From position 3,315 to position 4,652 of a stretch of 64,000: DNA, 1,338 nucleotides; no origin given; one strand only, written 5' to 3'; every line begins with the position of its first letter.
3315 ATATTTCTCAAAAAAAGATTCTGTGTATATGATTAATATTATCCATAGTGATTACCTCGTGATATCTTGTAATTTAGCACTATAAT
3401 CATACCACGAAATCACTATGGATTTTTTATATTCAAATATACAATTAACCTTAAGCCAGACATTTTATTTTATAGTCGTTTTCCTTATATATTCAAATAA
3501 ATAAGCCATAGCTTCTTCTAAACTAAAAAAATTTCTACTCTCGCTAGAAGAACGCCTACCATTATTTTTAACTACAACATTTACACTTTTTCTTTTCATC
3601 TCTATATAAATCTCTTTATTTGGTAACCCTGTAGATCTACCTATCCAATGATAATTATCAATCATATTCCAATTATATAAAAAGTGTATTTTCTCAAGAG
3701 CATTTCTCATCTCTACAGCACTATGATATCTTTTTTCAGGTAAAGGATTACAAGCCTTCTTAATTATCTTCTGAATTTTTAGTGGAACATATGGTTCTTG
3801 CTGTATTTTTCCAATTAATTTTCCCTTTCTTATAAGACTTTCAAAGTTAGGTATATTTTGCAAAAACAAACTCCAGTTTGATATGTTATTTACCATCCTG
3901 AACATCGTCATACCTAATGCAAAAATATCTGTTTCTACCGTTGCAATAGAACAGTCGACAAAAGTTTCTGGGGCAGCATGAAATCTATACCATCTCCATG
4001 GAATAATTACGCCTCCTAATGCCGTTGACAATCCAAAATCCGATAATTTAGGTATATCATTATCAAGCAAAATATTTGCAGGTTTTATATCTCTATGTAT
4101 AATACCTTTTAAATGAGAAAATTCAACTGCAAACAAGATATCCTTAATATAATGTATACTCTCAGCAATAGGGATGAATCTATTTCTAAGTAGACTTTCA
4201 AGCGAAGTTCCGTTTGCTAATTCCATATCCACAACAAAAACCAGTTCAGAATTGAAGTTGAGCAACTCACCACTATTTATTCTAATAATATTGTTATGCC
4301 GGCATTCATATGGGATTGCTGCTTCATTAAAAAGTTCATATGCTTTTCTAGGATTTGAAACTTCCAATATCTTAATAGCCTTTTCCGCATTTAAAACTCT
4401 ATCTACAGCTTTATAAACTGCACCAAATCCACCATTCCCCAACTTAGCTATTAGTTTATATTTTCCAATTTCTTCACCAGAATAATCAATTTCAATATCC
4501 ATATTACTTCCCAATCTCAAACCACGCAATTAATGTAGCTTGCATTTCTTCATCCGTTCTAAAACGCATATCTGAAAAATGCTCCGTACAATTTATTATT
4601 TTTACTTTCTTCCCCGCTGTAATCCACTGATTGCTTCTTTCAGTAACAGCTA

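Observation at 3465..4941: Unassigned two-gene cassette in a restriction island: a small RNase-H/DUF3010-like protein plus a soluble Ser/Thr kinase, a candidate undescribed defence system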

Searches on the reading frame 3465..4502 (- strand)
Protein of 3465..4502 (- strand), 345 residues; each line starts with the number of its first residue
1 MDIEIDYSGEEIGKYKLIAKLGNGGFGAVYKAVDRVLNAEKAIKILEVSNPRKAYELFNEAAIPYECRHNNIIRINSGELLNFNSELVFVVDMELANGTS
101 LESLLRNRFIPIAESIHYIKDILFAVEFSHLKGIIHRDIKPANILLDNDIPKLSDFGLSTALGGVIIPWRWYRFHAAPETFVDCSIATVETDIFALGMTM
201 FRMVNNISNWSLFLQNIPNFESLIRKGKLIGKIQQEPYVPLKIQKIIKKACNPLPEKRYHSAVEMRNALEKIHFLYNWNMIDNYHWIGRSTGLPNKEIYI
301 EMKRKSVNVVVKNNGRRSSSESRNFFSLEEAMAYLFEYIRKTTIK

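Call 3: search_protein_families(library=pfam, proteins=[window:3465-4502:-], max_evalue=1)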
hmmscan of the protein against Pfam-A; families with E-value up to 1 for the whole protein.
window:3465-4502:- (345 aa): 3 families
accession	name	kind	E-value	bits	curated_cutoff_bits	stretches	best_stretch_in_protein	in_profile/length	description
PF00069.31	Pkinase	-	1.3e-37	130.1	31.7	1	15-260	1-253/263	Protein kinase domain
PF07714.23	PK_Tyr_Ser-Thr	-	3.5e-24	85.9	23.1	1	16-259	2-249/258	Protein tyrosine and serine/threonine kinase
PF10539.14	Dev_Cell_Death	-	0.22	11.8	27.8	0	239-274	76-110/126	Development and cell death domain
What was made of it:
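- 3465..4502 (-): Gene 2: a 345-aa soluble Hanks-type Ser/Thr kinase with a C-terminal tail domain (stop codon included). Pfam Pkinase E 1.3e-37 (call 3).
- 3687..4469 (-): Kinase catalytic domain (residues 12-272). Pfam match covers residues 15-260 (call 3).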

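Call 4: search_protein_families(library=padloc, proteins=[window:3465-4502:-], max_evalue=1)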
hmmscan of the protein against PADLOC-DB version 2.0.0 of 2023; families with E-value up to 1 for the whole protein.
window:3465-4502:- (345 aa): 35 families (the best 25 are shown)
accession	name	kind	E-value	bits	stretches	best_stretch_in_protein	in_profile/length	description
PDLC04138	mad6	-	1.2e-41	141.4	1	12-272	50-313/659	mads_6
PDLC04042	PD-T4-6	-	1.1e-38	131.6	1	12-273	8-273/292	-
PDLC04053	PD-T4-6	-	3.2e-36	123.4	1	8-271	4-270/311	-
PDLC04060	PD-T4-6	-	5.3e-35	119.3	1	13-312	8-308/486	-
PDLC04047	PD-T4-6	-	1.9e-34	117.2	1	12-271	9-271/327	-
PDLC04054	PD-T4-6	-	2.2e-32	110.9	1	13-270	11-271/347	-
PDLC04061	PD-T4-6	-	6.2e-31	106.5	2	13-163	16-171/510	-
PDLC04048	PD-T4-6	-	2.2e-28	97.6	1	13-269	10-269/354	-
PDLC04043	PD-T4-6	-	1.2e-27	95.1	1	7-271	9-276/452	-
PDLC04039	PD-T4-6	-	2.7e-27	93.9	1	8-272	9-275/458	-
PDLC04064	PD-T4-6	-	1.7e-26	91.1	1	11-271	18-279/369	-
PDLC04057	PD-T4-6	-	4.8e-26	89.8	1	13-272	8-270/443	-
PDLC03920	MkoA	-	5.6e-25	85.8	1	11-273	6-278/1112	-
PDLC04055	PD-T4-6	-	8.1e-25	85.5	1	12-273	69-336/496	-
PDLC04041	PD-T4-6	-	1.2e-22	78.8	1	9-270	24-291/443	-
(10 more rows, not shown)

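Call 5: search_protein_families(library=ncbifam, proteins=[window:3465-4502:-], max_evalue=1)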
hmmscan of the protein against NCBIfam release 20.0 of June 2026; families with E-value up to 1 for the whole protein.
window:3465-4502:- (345 aa): 17 families
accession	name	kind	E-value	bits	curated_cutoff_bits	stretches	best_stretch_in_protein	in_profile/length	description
NF033483.0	PknB_PASTA_kin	equivalog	9.1e-36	124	450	1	13-272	7-268/563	Stk1 family PASTA domain-containing Ser/Thr kinase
NF047741.1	antiphage_MADS6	equivalog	1.5e-28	99.7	460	2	9-130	490-608/612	methylation-associated defense system protein kinase MAD6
NF052427.1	StpK7MSMEG_1200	equivalog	7.1e-17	61.1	900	1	10-205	4-204/601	serine/threonine protein kinase StpK7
NF009651.0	PRK13184.1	equivalog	4.2e-15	54.8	839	2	12-146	1-146/932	serine/threonine-protein kinase PknD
NF033442.0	BREX_PglW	equivalog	4.4e-11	41.2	990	1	13-148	512-644/1391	BREX system serine/threonine kinase PglW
NF038150.1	lanthi_synth_IV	equivalog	2.8e-10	39.2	650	1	108-272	293-456/851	class IV lanthionine synthetase LanL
TIGR03903.1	TOMM_kin_cyc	equivalog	4.2e-10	38.1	705.75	1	43-165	8-135/1267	TOMM system kinase/cyclase fusion protein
NF043056.1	T4SS_LegK1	equivalog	1.9e-08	33.4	550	1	21-200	79-280/516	Dot/Icm T4SS effector kinase LegK1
NF053615.1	SerThrKinAfsKStmc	equivalog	3.5e-06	26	1300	1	125-163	124-162/809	protein serine/threonine kinase AfsK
NF058632.1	SerThrKinPrkT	equivalog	4.2e-05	22.7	280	1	91-273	98-262/322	serine/threonine protein kinase PrkT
TIGR03724.2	arch_bud32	equivalog_domain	0.00029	20.4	125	1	90-160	69-132/193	KEOPS complex kinase/ATPase Bud32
NF011464.0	PRK14879.1-7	equivalog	0.004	16.9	246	1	90-159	82-149/221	Kae1-associated kinase Bud32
NF011462.0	PRK14879.1-3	equivalog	0.01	15.6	174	1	129-159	98-128/192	Kae1-associated kinase Bud32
NF007174.0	PRK09605.1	equivalog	0.018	13.5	447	1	91-160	413-474/535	bifunctional N(6)-L-threonylcarbamoyladenine synthase/serine/threonine protein kinase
NF041408.1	XopAU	subfamily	0.026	14.1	450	1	118-159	333-376/498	XopAU family type III secretion system effector serine/threonine kinase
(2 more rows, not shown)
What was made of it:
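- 3687..4469 (-): PADLOC and NCBIfam matches cover about residues 12-272 (calls 4, 5).
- On MADS mad6 / BREX PglW kinases: NCBIfam MAD6 gives 99.7 bits against 460, and PglW 41 against 990 (call 5).
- On Stk1/PknB PASTA housekeeping kinase: 124 bits against a cut-off of 450 (call 5).
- Closest known: Kinases embedded in methylation-linked defence systems: PglW. Different: The kinase here scores far below their NCBIfam cut-offs (call 5).
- The kinase scores far below the NCBIfam cut-offs for MAD6 (100 against 460 bits) and PglW (41 against 990 bits) (call 5). The kinase scores 124 bits against the 450-bit cut-off for the Stk1/PknB family (call 5).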

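Call 15: find_homologous_proteins(query=window:3465-4502:-, max_evalue=1e-10)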
Query window:3465-4502:- (345 aa): 1344 proteins with E <= 1e-10 among 4379 candidates; the best 120 are listed.
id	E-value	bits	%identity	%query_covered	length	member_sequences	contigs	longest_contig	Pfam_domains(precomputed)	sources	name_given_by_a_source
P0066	9.8e-229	776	100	100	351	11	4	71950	PF07714.24,PF00069.32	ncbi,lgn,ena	-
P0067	3.9e-203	692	88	100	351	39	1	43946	PF07714.24,PF00069.32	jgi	-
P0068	1.4e-201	687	88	100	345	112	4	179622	PF07714.24,PF00069.32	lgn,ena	-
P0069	4.5e-186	636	79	100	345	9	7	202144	PF07714.24,PF00069.32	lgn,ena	-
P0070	9.7e-176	602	76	100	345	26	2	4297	PF07714.24,PF00069.32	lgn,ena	-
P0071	1.8e-159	549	68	100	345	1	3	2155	PF07714.24,PF00069.32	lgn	-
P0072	6.8e-157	540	69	100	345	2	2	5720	PF07714.24,PF00069.32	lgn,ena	-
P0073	7.1e-156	537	67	100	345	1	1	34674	PF07714.24,PF00069.32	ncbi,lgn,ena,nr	ncbi:MAG: serine/threonine protein kinase [Lachnospiraceae bacterium]|nr:serine/threonine protein ki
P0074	1.7e-154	532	66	100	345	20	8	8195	PF07714.24,PF00069.32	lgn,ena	-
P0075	2.1e-154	532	66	100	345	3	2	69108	PF07714.24,PF00069.32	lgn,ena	-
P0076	3.3e-154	531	66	100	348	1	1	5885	PF07714.24,PF00069.32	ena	-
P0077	6.9e-154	530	68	100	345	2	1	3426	PF07714.24,PF00069.32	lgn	-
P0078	2.9e-153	528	66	100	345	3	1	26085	PF07714.24,PF00069.32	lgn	-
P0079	2.2e-152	525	64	100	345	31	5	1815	PF07714.24,PF00069.32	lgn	-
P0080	1.9e-151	522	65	100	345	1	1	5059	PF07714.24,PF00069.32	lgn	-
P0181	3.0e-93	331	46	100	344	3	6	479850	PF07714.24,PF00069.32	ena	-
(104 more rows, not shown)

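Call 17: find_encoding_contigs(protein=P0181, flank=8000, max_places=3)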
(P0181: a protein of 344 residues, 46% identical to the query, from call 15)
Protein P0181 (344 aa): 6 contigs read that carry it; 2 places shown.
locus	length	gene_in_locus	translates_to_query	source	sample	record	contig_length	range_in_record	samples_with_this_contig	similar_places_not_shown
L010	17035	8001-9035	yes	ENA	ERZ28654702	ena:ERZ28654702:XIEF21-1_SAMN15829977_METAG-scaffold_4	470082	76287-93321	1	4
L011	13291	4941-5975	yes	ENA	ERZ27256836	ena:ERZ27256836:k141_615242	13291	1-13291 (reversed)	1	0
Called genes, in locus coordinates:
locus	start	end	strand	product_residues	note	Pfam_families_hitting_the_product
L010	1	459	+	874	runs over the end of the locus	-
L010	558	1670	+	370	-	PF11185:DUF2971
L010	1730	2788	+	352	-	PF17761:DUF1016_N, PF06250:YhcG_C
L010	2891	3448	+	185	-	-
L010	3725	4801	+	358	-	PF00376:MerR, PF12728:HTH_17, PF13411:MerR_1, PF01170:UPF0020 (faint), PF13847:Methyltransf_31 (faint), PF01555:N6_N4_Mtase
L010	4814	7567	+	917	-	PF01170:UPF0020 (faint), PF02384:N6_Mtase, PF07669:Eco57I (weak)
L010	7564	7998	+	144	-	-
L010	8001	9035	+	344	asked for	PF00069:Pkinase, PF07714:PK_Tyr_Ser-Thr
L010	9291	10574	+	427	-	PF02775:TPP_enzyme_C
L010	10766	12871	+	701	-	PF02384:N6_Mtase, PF01170:UPF0020, PF07669:Eco57I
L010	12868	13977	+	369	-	PF01420:Methylase_S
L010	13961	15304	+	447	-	PF04326:SLFN_AlbA_2, PF08279:HTH_11 (faint), PF13749:HATPase_c_4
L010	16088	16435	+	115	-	-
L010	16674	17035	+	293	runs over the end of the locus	PF20464:MmeI_N, PF20465:MmeI_hel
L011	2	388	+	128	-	?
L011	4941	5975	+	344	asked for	PF00069:Pkinase, PF07714:PK_Tyr_Ser-Thr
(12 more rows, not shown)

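Call 18: find_encoding_contigs(protein=P0066, flank=10000, max_places=4)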
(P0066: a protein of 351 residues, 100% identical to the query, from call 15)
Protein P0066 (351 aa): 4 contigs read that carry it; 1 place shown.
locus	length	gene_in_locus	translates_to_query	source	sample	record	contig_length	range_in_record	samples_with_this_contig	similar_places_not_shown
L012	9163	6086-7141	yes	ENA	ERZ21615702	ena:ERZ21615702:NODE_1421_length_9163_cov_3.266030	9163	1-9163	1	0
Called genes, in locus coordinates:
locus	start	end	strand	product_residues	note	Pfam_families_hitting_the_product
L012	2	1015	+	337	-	?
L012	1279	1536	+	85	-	PF03083:MtN3_slv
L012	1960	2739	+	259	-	PF01471:PG_binding_1, PF06725:3D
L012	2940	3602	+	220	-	PF03741:TerC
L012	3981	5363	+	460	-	PF01938:TRAM, PF09445:Methyltransf_15 (faint), PF05958:tRNA_U5-meth_tr, PF06325:PrmA (weak), PF03602:Cons_hypoth95 (faint), PF13649:Methyltransf_25, PF13847:Methyltransf_31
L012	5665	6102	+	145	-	-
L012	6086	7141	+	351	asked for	PF00069:Pkinase, PF07714:PK_Tyr_Ser-Thr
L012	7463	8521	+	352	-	PF00145:DNA_methylase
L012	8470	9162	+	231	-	?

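Call 34: predict_structure(alignment_id=A2)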
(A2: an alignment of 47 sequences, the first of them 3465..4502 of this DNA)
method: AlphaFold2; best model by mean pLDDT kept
length: 345 residues; sequences in the alignment: 47
mean_pLDDT: 91.2   pTM: 0.89
mean pLDDT of the five models: 91.2, 91.0, 90.5, 89.3, 89.1
residues with pLDDT >= 90: 264; 70-90: 60; 50-70: 21; < 50: 0
segments of 3 or more residues with pLDDT < 50: none
pLDDT, mean of each block of 10 residues (from residue 1): 90 96 85 96 90 83 72 91 92 93 96 97 95 86 94 80 66 81 81 96 95 92 93 94 98 96 97 96 97 96 96 97 97 98 96
secondary structure, 60 per line:
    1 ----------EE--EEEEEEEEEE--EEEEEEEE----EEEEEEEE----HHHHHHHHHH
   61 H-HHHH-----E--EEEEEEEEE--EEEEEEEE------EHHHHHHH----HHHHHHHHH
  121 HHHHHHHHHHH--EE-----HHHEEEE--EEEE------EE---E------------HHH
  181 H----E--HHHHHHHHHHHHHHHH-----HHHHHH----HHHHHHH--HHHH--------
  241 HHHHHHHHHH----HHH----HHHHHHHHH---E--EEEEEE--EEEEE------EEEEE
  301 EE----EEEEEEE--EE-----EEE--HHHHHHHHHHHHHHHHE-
elements in order: E15-24 E27-34 E39-46 H51-61 H63-66 E75-83 E86-93 H101-107 H112-131 E144-147 E150-153 H178-181 H189-204 H210-215 H220-226 H229-232 H241-250 H262-270 E277-282 E285-289 E296-302 E307-313 E323-325 H328-343
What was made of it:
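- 3465..4502 (-): AlphaFold2 model with pLDDT 91 (call 34).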

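Call 37: fold_search(model_id=the predicted structure, library=pdb)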
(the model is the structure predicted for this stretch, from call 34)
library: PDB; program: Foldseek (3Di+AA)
matches with E <= 10: 2000; with E <= 0.001: 2000
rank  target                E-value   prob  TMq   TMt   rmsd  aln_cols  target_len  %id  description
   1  5u94                  2.1e-17  1.00  0.62  0.79   3.5       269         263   24  Crystal structure of the Mycobacterium tuberculosis PASTA kinase PknB in complex with the potential theraputic kinase in (released 2017-12-20)
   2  1o6y                  2.7e-16  1.00  0.61  0.79   3.5       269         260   24  Catalytic domain of PknB kinase from Mycobacterium tuberculosis (released 2003-01-30)
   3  2fum_A                2.8e-16  1.00  0.61  0.79   4.1       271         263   24  Catalytic domain of protein kinase PknB from Mycobacterium tuberculosis in complex with mitoxantrone (released 2006-08-01)
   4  2fum_B                4.8e-16  1.00  0.57  0.74   6.3       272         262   25  Catalytic domain of protein kinase PknB from Mycobacterium tuberculosis in complex with mitoxantrone (released 2006-08-01)
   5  4zhx_A                5.1e-16  1.00  0.60  0.52  22.6       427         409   17  Novel binding site for allosteric activation of AMPK (released 2016-03-09)
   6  5t5t_A                8.6e-16  1.00  0.59  0.56  22.6       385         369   19  AMPK bound to allosteric activator (released 2017-03-29)
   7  6b2q_C                1.1e-15  1.00  0.62  0.80   3.2       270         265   23  Dual Inhibition of the Essential Protein Kinases A and B in Mycobacterium tuberculosis (released 2018-02-14)
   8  6e4u_A                1.1e-15  1.00  0.59  0.56  22.8       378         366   20  Structure of AMPK bound to activator (released 2018-08-08)
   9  5kq5_A                1.2e-15  1.00  0.59  0.56  22.6       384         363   19  AMPK bound to allosteric activator (released 2016-08-17)
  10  1mru_B                1.4e-15  1.00  0.61  0.76   3.5       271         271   24  Intracellular Ser/Thr protein kinase domain of Mycobacterium tuberculosis PknB. (released 2003-02-11)
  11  8uso_B                2.4e-15  1.00  0.56  0.45  17.9       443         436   17  Full-length human CaMKII delta holoenzyme (released 2024-03-27)
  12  6b2p                  2.5e-15  1.00  0.59  0.79   3.5       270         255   23  Dual Inhibition of the Essential Protein Kinases A and B in Mycobacterium tuberculosis (released 2018-02-14)
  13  6b2q_B                2.8e-15  1.00  0.60  0.77   4.1       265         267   24  Dual Inhibition of the Essential Protein Kinases A and B in Mycobacterium tuberculosis (released 2018-02-14)
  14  6c9j_A                3.1e-15  1.00  0.62  0.56  22.9       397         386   18  AMP-activated protein kinase bound to pharmacological activator R734 (released 2018-11-28)
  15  6b2q_D                3.3e-15  1.00  0.61  0.79   3.9       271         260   23  Dual Inhibition of the Essential Protein Kinases A and B in Mycobacterium tuberculosis (released 2018-02-14)
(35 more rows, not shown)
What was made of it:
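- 3465..4502 (-): The kinase domain is most like PknB, TMt 0.79 (call 37).
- The kinase domain is structurally closest to PknB (call 37).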

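Call 64: search_protein_families(library=phrogs, proteins=[window:3465-4502:-], max_evalue=0.1)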
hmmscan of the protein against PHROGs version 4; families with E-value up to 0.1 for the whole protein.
window:3465-4502:- (345 aa): 5 families
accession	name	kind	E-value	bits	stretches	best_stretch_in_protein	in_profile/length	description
phrog_2361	-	other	8.7e-50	170.9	1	10-294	10-290/415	serine-threonine kinase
phrog_4972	-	unknown function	3.9e-11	43.5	1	92-217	198-329/501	-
phrog_14300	-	unknown function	2.9e-09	37.9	1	92-162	198-267/290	-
phrog_3297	-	other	0.0038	18.1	1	107-160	54-113/160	kinase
phrog_18725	-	unknown function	0.0068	17.7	1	201-289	39-124/132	-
